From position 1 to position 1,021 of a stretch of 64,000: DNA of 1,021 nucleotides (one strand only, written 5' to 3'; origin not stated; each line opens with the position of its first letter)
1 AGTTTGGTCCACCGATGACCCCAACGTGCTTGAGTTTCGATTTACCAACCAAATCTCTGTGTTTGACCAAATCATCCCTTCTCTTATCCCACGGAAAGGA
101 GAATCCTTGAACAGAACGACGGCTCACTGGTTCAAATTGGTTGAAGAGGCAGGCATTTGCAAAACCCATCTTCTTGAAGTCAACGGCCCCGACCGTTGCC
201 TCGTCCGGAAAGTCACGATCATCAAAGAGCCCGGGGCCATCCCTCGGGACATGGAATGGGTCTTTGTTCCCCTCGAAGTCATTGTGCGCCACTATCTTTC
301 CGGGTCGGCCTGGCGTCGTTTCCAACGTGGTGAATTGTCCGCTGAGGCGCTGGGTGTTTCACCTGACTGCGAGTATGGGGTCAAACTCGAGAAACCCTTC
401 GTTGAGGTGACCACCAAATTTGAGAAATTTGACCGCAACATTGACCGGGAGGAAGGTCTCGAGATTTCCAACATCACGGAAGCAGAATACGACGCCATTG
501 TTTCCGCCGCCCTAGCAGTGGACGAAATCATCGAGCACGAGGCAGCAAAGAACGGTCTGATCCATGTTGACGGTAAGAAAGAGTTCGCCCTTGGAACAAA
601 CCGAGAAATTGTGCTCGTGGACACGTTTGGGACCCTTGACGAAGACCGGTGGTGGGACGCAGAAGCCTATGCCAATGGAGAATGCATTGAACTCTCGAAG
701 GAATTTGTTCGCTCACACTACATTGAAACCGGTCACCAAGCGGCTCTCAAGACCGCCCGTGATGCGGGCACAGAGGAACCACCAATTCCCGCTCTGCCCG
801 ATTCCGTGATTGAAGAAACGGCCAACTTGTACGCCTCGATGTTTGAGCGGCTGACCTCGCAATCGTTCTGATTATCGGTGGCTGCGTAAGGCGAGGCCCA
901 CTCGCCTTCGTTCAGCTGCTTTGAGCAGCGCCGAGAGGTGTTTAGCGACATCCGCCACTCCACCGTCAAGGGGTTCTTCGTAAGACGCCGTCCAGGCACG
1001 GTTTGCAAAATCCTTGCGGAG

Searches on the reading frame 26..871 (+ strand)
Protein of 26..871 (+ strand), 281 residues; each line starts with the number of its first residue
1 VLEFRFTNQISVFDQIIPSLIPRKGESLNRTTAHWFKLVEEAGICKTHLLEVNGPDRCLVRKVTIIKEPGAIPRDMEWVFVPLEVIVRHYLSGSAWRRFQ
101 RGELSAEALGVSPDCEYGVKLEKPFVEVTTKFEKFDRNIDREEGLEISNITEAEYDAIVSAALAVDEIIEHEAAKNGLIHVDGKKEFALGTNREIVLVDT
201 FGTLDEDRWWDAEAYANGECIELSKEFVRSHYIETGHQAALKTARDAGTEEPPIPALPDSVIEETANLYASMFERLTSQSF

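Call 67: search_protein_families(library=pfam, proteins=[window:26-871:+], max_evalue=0.00001)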
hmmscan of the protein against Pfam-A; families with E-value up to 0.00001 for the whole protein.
window:26-871:+ (281 aa): 1 family
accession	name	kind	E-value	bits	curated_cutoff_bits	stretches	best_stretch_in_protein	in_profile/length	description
PF01259.24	SAICAR_synt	-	5.8e-37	128.1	20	1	4-235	21-222/233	SAICAR synthetase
